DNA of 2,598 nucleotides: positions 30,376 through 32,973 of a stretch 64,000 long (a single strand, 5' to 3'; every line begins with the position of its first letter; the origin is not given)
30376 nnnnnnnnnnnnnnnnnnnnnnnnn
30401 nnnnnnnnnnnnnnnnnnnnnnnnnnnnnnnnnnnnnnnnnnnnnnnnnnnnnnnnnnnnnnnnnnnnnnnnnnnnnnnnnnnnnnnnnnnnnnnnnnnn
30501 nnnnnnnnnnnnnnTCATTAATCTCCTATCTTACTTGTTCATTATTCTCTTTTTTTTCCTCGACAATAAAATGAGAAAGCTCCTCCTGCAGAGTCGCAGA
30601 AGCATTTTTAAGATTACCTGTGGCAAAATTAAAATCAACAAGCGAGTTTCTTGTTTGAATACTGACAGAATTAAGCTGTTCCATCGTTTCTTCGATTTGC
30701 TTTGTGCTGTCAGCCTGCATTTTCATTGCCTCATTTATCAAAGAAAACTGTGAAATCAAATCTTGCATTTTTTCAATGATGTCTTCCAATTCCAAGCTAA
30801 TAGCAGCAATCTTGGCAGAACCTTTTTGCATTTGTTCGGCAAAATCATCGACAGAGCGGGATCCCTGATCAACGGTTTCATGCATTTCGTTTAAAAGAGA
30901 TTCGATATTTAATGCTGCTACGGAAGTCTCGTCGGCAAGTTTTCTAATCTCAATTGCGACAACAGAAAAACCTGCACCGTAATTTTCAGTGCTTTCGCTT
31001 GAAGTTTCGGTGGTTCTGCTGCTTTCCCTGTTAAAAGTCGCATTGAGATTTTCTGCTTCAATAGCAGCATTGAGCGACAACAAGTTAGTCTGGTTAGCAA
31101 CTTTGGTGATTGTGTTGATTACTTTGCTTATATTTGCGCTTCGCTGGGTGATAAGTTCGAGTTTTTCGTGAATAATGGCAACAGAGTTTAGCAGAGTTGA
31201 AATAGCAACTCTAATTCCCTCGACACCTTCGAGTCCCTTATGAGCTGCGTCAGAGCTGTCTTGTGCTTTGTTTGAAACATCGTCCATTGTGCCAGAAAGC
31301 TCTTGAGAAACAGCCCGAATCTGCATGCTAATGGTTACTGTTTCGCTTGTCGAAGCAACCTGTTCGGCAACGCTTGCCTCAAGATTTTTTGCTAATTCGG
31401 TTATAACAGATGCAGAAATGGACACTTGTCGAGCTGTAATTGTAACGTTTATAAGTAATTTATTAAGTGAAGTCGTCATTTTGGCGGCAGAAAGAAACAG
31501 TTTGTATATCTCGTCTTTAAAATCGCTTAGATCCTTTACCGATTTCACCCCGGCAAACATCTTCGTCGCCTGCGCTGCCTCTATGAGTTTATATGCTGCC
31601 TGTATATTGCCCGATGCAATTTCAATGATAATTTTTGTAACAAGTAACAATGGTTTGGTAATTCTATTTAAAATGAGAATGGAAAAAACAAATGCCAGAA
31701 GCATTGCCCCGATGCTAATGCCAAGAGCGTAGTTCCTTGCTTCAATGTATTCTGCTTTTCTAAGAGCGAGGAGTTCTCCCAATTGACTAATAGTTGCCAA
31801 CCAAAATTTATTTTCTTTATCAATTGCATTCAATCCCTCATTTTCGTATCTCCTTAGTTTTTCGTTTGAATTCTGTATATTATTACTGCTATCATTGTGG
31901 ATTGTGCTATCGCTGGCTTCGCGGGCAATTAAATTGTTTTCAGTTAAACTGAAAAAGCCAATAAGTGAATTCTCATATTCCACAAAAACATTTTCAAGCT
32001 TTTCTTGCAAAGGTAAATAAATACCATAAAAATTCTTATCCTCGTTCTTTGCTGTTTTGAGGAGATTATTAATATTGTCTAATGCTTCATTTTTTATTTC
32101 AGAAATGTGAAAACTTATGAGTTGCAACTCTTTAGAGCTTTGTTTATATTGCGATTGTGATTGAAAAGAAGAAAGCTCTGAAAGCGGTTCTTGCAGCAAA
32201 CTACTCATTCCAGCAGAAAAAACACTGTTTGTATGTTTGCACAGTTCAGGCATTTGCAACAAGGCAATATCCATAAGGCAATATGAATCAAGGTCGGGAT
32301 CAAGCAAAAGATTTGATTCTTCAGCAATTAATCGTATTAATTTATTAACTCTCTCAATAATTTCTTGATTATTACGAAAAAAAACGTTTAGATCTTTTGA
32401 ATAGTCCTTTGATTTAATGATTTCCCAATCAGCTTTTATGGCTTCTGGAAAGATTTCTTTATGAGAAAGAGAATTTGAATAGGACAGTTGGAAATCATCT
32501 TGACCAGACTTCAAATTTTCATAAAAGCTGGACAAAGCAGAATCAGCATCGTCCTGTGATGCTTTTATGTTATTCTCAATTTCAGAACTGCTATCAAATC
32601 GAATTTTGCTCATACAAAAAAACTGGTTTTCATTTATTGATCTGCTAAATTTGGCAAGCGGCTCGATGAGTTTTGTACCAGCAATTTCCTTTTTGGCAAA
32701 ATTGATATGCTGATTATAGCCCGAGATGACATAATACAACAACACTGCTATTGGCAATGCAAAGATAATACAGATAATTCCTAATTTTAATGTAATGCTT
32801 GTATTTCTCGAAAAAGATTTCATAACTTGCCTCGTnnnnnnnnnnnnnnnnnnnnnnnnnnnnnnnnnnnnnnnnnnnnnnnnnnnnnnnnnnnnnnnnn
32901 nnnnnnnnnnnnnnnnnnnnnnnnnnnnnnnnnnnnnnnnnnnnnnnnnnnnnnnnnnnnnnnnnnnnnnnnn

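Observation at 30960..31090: MCP with a ~19-aa Ser/Thr-rich insertion at the invariant signalling hairpin tip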

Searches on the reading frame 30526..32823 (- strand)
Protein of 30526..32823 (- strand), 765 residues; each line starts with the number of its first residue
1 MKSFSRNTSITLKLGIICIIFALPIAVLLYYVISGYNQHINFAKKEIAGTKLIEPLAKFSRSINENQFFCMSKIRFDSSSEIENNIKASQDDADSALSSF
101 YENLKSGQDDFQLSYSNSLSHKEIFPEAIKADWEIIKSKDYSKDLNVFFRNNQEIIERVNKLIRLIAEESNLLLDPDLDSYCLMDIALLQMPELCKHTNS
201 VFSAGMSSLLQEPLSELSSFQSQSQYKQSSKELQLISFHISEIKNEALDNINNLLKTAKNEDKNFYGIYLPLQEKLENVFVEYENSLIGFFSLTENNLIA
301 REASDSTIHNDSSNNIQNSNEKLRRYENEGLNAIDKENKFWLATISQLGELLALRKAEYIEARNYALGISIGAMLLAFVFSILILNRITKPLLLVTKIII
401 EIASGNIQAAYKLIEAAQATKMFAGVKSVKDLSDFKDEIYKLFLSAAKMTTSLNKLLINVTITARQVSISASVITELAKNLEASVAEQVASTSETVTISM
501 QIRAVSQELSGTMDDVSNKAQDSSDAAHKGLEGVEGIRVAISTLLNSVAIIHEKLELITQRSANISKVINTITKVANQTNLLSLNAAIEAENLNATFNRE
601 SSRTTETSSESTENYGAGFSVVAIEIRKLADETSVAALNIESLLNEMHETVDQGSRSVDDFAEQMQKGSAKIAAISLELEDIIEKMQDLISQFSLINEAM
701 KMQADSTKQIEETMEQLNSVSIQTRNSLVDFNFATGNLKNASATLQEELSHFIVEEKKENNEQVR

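Call 6: search_protein_families(library=pfam, proteins=[window:30526-32823:-], max_evalue=0.01)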
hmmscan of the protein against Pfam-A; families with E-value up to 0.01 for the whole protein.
window:30526-32823:- (765 aa): 1 family
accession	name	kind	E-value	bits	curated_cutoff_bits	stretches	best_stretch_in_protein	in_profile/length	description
PF00015.26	MCPsignal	-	2.5e-20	73.4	34.6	2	614-720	65-171/172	Methyl-accepting chemotaxis protein (MCP) signalling domain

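Call 8: find_homologous_proteins(query=window:30526-32823:-)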
Query window:30526-32823:- (765 aa): 60 proteins with E <= 0.001 among 8000 candidates.
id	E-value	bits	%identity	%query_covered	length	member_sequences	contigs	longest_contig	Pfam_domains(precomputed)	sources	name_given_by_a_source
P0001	0.0e+0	1586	100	100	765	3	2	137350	PF00015.27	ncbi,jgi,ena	-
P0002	3.2e-212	725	53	99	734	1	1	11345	PF00015.27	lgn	-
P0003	1.6e-89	319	35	98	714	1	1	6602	PF00015.27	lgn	-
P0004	6.6e-88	314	35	98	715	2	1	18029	PF00015.27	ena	-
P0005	3.4e-86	308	32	99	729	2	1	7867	PF00015.27,PF20155.5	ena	-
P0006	5.9e-81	291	32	99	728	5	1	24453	PF00015.27,PF20155.5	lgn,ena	-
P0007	1.5e-64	237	30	97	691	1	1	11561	PF00015.27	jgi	jgi:methyl-accepting chemotaxis protein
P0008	1.1e-63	234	30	96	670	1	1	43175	PF00015.27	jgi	jgi:methyl-accepting chemotaxis protein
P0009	1.2e-56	211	27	99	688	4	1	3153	PF06009.20,PF00015.27,PF00672.31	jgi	jgi:methyl-accepting chemotaxis protein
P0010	3.3e-51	193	28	97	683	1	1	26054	PF00015.27,PF00672.31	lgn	-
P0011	6.0e-38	149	29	70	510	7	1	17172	PF00672.31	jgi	-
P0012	1.0e-35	142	34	41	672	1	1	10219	PF00015.27,PF00672.31,PF02743.25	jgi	jgi:methyl-accepting chemotaxis protein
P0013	7.1e-34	136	25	82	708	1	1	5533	PF00015.27,PF00672.31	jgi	jgi:methyl-accepting chemotaxis protein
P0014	9.9e-32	129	24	82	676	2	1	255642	PF00015.27,PF00672.31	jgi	jgi:methyl-accepting chemotaxis protein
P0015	6.7e-29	119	25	98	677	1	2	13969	PF00015.27,PF00672.31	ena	-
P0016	6.0e-28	116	26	88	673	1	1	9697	PF00015.27,PF00672.31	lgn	-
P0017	1.8e-27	114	27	50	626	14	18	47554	PF00015.27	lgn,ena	-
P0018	2.2e-27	114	27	50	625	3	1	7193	PF00015.27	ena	-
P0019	2.7e-24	104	30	37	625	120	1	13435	PF00015.27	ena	-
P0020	7.0e-24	103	25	87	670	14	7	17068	PF00015.27,PF00672.31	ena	-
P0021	1.2e-18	85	29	34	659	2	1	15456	PF00015.27,PF00672.31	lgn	-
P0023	2.2e-15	75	27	49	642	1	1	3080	PF00015.27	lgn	-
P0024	2.3e-15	74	23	58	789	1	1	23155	PF00015.27,PF00672.31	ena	-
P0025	2.3e-15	74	25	49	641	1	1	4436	PF00015.27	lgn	-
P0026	7.4e-15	73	24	49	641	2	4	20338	PF00015.27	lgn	-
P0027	8.2e-15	73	22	96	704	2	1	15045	PF00015.27,PF00672.31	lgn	-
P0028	1.6e-14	72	24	82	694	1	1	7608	PF00015.27,PF00672.31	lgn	-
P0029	4.7e-14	70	26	53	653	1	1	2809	PF00015.27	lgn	-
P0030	1.6e-13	68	22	93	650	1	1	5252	PF00015.27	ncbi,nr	ncbi:MAG TPA: methyl-accepting chemotaxis protein [Candidatus Paceibacterota bacterium]|nr:methyl-ac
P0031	4.5e-12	64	25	68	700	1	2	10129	PF00015.27,PF00672.31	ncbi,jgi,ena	jgi:methyl-accepting chemotaxis protein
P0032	9.4e-12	63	24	44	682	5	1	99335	PF00015.27,PF00672.31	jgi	jgi:methyl-accepting chemotaxis protein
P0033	5.3e-11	60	28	49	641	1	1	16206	PF00015.27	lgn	-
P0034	1.3e-10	59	28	24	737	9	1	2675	PF00015.27,PF00672.31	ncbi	-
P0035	1.6e-10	59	26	34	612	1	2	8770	PF00015.27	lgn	-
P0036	2.0e-9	55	28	24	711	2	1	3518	PF00015.27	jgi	jgi:methyl-accepting chemotaxis protein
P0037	1.2e-8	52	23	25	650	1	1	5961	PF00015.27,PF00672.31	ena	-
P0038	2.9e-8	51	26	48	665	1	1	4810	PF00015.27,PF00672.31,PF02743.25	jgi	jgi:methyl-accepting chemotaxis protein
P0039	4.3e-8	50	23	48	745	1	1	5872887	PF00015.27,PF00672.31,PF18947.6,PF20155.5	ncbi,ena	-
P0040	6.6e-8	50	29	43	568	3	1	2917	PF00015.27,PF00672.31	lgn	-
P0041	1.7e-7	48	29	34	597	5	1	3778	PF00015.27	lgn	-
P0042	2.1e-7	48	27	49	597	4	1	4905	PF00015.27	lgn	-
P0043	3.8e-6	44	23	74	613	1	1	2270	PF00015.27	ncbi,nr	ncbi:MAG: hypothetical protein K2Q18_11340 [Bdellovibrionales bacterium]|nr:hypothetical protein [Bd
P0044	4.0e-6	44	26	46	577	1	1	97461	PF00015.27,PF00672.31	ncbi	ncbi:methyl-accepting chemotaxis protein [Bacillaceae bacterium W0354]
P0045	5.2e-6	44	25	41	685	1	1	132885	PF00015.27,PF13675.12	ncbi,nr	ncbi:protein PilJ [Bacterioplanes sanyensis]|nr:methyl-accepting chemotaxis protein [Bacterioplanes 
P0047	3.0e-5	41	26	53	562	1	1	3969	PF00015.27,PF00672.31,PF12729.14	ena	-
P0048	3.5e-5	41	25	41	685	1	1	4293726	PF00015.27,PF13675.12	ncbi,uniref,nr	ncbi:chemotaxis protein [Bacterioplanes sanyensis]|uniref:Chemotaxis protein n=1 Tax=Bacterioplanes 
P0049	5.2e-5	40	25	40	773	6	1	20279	PF00015.27,PF00672.31,PF12895.14,PF13432.13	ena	-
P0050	1.3e-4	39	23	42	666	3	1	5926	PF00015.27,PF00672.31,PF02743.25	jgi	jgi:methyl-accepting chemotaxis protein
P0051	2.3e-4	38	25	47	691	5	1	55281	PF00015.27,PF13675.12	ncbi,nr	ncbi:MAG: chemotaxis protein [Thalassolituus sp.]|nr:MAG: chemotaxis protein [Thalassolituus sp.]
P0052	2.4e-4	38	24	41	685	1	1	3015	PF00015.27,PF13675.12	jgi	jgi:twitching motility protein PilJ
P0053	2.9e-4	38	29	33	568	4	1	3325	PF00015.27,PF00672.31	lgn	-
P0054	3.1e-4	38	25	47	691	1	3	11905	PF00015.27,PF13675.12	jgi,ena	-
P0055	4.2e-4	37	25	47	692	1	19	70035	PF00015.27,PF13675.12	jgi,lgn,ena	jgi:twitching motility protein PilJ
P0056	4.3e-4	37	25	47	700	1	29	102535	PF00015.27,PF13675.12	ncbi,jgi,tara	ncbi:MAG: methyl-accepting chemotaxis protein [Thalassolituus sp.]|jgi:twitching motility protein Pi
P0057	4.6e-4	37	25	47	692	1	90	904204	PF00015.27,PF13675.12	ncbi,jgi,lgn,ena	ncbi:MAG: methyl-accepting chemotaxis protein [Thalassolituus sp.]|jgi:twitching motility protein Pi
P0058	5.2e-4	37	25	47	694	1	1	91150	PF00015.27,PF13675.12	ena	-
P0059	8.3e-4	36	24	42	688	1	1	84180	PF00015.27,PF00672.31,PF02743.25,PF22673.3,PF18947.6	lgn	-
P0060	8.5e-4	36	29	41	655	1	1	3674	PF00015.27,PF00672.31,PF02743.25,PF22673.3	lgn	-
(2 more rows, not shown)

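Call 11: find_encoding_contigs(protein=P0002, flank=10000)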
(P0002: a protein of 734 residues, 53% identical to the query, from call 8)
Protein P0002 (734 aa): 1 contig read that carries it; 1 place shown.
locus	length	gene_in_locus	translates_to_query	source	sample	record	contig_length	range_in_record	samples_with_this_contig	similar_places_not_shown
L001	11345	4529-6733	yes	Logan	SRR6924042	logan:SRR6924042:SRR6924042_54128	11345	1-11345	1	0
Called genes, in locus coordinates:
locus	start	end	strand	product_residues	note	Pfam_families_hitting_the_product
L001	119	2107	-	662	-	PF25900:PAPPA (weak), PF07676:PD40 (faint), PF00691:OmpA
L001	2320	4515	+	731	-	PF17201:Cache_3-Cache_2, PF17202:sCache_3_3, PF08269:dCache_2, PF17200:sCache_2, PF00015:MCPsignal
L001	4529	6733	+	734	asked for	PF00015:MCPsignal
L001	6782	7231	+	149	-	PF01584:CheW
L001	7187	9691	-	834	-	PF00691:OmpA (weak)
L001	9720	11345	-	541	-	?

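Call 12: list_cluster_members(proteins=[P0001, P0002])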
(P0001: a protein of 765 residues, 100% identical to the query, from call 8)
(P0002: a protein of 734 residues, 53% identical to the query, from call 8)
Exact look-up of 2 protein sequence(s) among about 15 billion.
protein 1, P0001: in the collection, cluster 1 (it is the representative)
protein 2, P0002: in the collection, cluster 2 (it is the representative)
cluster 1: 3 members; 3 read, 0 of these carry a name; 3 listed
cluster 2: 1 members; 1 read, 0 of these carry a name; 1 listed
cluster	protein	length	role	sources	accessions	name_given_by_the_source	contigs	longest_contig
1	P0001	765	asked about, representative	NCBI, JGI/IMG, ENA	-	-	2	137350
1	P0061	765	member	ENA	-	-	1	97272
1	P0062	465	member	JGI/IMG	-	-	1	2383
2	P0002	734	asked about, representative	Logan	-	-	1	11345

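Call 15: find_related_loci(query=P0001, collection=genome_contigs, flank=10000)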
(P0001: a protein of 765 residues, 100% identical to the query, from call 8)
Query P0001 (765 aa) in genome_contigs; peptide patterns used: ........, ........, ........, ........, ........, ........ (x = any residue, [..] = any of these).
152 stretches matched a pattern; 3 encode a relative of the query (tblastn E <= 1e-3); 3 distinct loci.
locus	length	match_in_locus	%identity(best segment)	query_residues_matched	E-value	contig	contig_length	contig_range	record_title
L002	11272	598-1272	25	452-724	2e-10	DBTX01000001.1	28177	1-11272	MAG TPA_asm: Hungateiclostridiaceae bacterium UBA1305 UBA1305_contig_16310, whole genome shotgun sequence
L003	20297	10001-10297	33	555-676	1e-8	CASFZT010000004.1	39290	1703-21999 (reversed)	uncultured Ruminococcus sp. isolate B33_L2_394394_idba_bin.181 genome assembly, contig: B33_L2_394394_idba_bin.181.fa_sc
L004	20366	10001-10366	30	507-640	5e-7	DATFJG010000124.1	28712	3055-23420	MAG TPA_asm: Clostridia bacterium isolate SMAG_U9138 k141_201501, whole genome shotgun sequence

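Call 16: find_encoding_contigs(protein=P0001, flank=10000)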
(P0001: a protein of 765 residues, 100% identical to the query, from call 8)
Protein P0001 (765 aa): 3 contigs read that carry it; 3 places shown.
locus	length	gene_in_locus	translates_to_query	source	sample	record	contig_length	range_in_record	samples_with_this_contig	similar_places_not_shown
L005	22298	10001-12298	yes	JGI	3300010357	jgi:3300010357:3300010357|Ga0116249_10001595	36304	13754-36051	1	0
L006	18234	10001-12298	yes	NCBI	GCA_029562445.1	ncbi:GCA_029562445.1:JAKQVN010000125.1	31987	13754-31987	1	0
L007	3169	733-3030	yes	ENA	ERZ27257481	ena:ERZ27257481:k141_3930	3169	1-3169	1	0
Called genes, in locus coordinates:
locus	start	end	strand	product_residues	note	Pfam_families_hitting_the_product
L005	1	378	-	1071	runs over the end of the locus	PF26549:Tricorn_N, PF26550:Tricorn_2nd, PF07676:PD40, PF26549:Tricorn_N, PF26550:Tricorn_2nd, PF07676:PD40, PF14684:Tricorn_C1, PF14685:PDZ_Tricorn, +4 more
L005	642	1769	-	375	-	PF01594:AI-2E_transport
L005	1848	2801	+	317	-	PF01379:Porphobil_deam, PF03900:Porphobil_deamC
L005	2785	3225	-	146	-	PF02580:Tyr_Deacylase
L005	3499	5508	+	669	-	PF02518:HATPase_c, PF00204:DNA_gyraseB, PF01751:Toprim, PF00986:DNA_gyraseB_C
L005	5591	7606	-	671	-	PF25900:PAPPA, PF07676:PD40 (faint), PF00691:OmpA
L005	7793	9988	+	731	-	PF17201:Cache_3-Cache_2, PF17202:sCache_3_3, PF08269:dCache_2, PF17200:sCache_2, PF00015:MCPsignal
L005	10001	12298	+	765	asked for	PF00015:MCPsignal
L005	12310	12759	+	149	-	PF01584:CheW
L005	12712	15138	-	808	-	PF00691:OmpA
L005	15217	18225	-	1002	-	PF13385:Laminin_G_3, PF12371:TMEM131_like_N (faint), PF15780:ASH (faint), PF22073:Cep192_D4 (faint), PF22544:HYDIN_VesB_CFA65-like_Ig (faint), PF18962:Por_Secre_tail (weak)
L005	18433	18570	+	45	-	-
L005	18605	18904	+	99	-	PF01555:N6_N4_Mtase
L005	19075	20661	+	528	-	PF07228:SpoIIE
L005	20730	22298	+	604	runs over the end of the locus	PF00009:GTP_EFTU, PF22042:EF-G_D2 (weak), PF03144:GTP_EFTU_D2, PF00679:EFG_C, PF21018:BipA_C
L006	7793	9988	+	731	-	PF17201:Cache_3-Cache_2, PF17202:sCache_3_3, PF08269:dCache_2, PF17200:sCache_2, PF00015:MCPsignal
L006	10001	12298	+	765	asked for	PF00015:MCPsignal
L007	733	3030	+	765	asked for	PF00015:MCPsignal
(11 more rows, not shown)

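Call 17: find_encoding_contigs(protein=P0003, flank=10000)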
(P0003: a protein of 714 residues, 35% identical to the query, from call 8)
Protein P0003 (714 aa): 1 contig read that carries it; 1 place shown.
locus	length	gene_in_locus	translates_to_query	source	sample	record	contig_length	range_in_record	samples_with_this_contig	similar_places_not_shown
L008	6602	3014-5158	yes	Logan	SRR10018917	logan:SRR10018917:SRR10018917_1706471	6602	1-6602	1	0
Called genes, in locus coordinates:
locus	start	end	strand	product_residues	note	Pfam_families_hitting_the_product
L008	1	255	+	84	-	?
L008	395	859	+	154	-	PF13588:HSDR_N_2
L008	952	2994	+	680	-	PF02743:dCache_1, PF22673:MCP-like_PDC_1, PF08269:dCache_2, PF00015:MCPsignal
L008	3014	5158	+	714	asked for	PF00015:MCPsignal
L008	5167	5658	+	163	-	PF01584:CheW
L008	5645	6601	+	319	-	?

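Call 18: find_encoding_contigs(protein=P0008, flank=10000, max_places=2)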
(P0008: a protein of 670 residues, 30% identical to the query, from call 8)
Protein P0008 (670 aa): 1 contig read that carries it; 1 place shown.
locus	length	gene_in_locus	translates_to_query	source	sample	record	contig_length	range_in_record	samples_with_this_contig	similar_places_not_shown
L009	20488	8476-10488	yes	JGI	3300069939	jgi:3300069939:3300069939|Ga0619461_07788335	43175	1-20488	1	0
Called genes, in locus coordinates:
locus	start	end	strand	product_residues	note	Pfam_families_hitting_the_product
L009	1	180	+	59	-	?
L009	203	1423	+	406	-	PF14294:DUF4372, PF01609:DDE_Tnp_1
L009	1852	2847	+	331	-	PF04392:ABC_sub_bind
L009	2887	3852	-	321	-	-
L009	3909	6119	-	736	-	PF04392:ABC_sub_bind, PF13407:Peripla_BP_4 (faint), PF04392:ABC_sub_bind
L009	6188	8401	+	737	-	PF17201:Cache_3-Cache_2, PF17202:sCache_3_3, PF08269:dCache_2, PF17200:sCache_2, PF00015:MCPsignal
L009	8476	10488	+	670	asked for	PF00015:MCPsignal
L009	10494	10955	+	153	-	PF01584:CheW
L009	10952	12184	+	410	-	PF14559:TPR_19 (faint), PF01739:CheR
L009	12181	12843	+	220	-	PF01584:CheW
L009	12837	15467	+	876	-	PF01627:Hpt, PF02518:HATPase_c, PF01584:CheW, PF00072:Response_reg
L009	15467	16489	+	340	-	PF00072:Response_reg, PF01339:CheB_methylest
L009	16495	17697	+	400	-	PF00072:Response_reg, PF07228:SpoIIE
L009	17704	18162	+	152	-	PF13581:HATPase_c_2, PF02518:HATPase_c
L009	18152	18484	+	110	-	PF01740:STAS, PF13466:STAS_2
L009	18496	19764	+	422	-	PF01740:STAS, PF13466:STAS_2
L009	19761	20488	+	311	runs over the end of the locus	PF02653:BPD_transp_2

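Call 19: find_encoding_contigs(protein=P0006, flank=10000, max_places=2)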
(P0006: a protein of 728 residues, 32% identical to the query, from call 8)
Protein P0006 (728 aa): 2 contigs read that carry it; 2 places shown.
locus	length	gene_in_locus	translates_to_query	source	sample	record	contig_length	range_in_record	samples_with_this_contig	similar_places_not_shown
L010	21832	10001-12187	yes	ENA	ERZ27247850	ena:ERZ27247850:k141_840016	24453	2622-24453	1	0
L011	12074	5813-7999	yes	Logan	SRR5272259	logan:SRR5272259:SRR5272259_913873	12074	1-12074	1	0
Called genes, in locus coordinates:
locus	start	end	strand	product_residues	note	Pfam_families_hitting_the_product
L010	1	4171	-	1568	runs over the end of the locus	PF02653:BPD_transp_2, PF04392:ABC_sub_bind, PF13407:Peripla_BP_4 (faint), PF04392:ABC_sub_bind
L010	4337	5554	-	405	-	PF01740:STAS, PF13466:STAS_2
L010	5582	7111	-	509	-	PF13581:HATPase_c_2, PF13508:Acetyltransf_7 (faint)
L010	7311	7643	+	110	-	PF01740:STAS, PF13466:STAS_2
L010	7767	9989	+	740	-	PF17201:Cache_3-Cache_2, PF17202:sCache_3_3, PF08269:dCache_2, PF17200:sCache_2, PF20155:TMP_3 (faint), PF00015:MCPsignal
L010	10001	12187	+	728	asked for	PF00015:MCPsignal, PF20155:TMP_3 (weak)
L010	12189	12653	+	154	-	PF01584:CheW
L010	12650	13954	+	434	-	PF13181:TPR_8 (faint), PF01739:CheR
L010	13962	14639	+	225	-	PF01584:CheW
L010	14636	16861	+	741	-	PF01627:Hpt, PF02518:HATPase_c, PF01584:CheW, PF00072:Response_reg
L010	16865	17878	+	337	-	PF00072:Response_reg, PF01339:CheB_methylest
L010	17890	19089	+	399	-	PF00072:Response_reg, PF07228:SpoIIE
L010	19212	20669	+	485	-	PF00890:FAD_binding_2 (faint), PF01134:GIDA (faint), PF01266:DAO (faint), PF07992:Pyr_redox_2, PF12831:FAD_oxidored, PF13738:Pyr_redox_3, PF00070:Pyr_redox, PF02852:Pyr_redox_dim, +1 more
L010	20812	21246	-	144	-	PF13581:HATPase_c_2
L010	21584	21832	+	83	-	?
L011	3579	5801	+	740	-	PF17201:Cache_3-Cache_2, PF17202:sCache_3_3, PF08269:dCache_2, PF17200:sCache_2, PF20155:TMP_3 (faint), PF00015:MCPsignal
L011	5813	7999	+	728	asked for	PF00015:MCPsignal, PF20155:TMP_3 (weak)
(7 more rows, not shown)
